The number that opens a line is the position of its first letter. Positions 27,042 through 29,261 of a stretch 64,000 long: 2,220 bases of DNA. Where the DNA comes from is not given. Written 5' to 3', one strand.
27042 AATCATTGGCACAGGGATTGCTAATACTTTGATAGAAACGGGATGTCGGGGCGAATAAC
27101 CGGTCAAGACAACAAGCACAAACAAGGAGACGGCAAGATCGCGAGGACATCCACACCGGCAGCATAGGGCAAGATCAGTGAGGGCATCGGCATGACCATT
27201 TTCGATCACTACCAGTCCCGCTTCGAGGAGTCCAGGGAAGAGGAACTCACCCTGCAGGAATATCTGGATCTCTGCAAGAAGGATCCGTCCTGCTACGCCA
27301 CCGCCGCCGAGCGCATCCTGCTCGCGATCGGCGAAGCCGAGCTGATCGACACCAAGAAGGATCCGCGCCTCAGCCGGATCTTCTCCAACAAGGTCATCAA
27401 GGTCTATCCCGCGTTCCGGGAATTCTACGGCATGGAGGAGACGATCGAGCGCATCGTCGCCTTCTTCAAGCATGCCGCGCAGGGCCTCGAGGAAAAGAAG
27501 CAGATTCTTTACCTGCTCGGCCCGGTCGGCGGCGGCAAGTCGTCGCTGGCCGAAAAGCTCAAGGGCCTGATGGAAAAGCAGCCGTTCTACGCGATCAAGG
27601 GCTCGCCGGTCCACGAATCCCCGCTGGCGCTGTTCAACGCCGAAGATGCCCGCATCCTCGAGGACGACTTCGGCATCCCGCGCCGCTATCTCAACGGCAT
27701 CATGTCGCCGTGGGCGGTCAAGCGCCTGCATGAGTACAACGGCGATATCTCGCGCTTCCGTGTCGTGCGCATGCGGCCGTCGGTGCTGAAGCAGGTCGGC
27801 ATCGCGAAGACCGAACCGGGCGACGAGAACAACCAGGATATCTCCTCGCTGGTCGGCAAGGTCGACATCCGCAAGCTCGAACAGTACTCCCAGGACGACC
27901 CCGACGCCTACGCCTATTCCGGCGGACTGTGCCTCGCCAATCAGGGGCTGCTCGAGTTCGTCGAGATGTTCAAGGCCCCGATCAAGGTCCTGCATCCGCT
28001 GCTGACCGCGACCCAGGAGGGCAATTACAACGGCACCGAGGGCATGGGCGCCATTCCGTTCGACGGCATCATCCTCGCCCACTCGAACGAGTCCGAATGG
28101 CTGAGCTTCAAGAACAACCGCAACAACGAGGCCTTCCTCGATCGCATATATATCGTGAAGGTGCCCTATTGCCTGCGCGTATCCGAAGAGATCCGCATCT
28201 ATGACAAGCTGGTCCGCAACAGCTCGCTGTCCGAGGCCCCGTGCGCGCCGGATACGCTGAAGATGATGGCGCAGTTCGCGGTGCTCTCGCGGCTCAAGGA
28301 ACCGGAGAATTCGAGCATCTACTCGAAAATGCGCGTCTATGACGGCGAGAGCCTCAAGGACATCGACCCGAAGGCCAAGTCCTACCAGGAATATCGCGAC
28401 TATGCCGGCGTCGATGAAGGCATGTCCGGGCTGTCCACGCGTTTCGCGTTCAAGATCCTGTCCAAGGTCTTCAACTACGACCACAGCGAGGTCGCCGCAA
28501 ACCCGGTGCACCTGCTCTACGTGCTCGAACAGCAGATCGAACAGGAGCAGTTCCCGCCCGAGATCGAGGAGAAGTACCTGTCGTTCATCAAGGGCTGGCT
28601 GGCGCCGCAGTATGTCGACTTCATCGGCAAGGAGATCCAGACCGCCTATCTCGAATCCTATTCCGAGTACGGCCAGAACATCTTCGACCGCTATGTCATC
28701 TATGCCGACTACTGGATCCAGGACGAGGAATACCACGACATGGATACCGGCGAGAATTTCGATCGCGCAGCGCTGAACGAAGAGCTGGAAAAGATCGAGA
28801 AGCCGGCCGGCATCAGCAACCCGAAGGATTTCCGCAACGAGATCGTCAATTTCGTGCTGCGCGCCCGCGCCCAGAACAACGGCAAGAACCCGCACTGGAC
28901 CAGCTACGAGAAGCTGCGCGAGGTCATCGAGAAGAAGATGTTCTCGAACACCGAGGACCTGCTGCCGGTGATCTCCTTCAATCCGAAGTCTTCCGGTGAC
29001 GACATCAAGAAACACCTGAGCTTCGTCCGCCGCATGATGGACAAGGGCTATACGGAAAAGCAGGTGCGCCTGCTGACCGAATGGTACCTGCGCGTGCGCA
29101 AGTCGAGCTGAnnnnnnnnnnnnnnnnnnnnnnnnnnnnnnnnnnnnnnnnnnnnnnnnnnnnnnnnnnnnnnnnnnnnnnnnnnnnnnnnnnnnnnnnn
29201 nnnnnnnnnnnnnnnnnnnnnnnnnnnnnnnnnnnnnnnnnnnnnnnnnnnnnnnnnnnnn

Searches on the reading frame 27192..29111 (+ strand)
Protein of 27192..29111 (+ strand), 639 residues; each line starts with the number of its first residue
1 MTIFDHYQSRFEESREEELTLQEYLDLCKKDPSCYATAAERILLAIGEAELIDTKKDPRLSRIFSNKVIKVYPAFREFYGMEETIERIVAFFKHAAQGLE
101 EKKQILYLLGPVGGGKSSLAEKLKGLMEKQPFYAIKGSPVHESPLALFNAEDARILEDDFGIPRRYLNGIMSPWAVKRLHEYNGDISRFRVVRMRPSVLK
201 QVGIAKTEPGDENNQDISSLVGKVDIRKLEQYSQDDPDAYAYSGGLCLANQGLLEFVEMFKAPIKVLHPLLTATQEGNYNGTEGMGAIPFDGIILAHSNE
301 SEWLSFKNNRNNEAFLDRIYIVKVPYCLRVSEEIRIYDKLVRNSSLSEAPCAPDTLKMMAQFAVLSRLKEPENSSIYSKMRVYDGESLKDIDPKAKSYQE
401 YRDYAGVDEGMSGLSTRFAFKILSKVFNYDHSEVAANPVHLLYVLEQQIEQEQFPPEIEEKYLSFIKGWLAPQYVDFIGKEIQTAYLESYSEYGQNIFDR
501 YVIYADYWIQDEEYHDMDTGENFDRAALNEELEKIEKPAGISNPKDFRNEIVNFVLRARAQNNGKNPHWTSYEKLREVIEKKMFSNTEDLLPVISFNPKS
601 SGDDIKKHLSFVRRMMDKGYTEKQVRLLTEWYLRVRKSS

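Call 86: search_protein_families(library=pfam, proteins=[window:27192-29111:+], max_evalue=0.00001)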
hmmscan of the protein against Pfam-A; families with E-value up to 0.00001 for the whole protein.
window:27192-29111:+ (639 aa): 2 families
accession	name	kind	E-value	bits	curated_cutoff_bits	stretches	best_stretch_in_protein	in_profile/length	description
PF08298.17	AAA_PrkA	-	1.1e-182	607.4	25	1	20-375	2-358/358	PrkA AAA domain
PF06798.17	PrkA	-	2.4e-66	224.5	25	1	377-631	1-255/255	PrkA serine protein kinase C-terminal domain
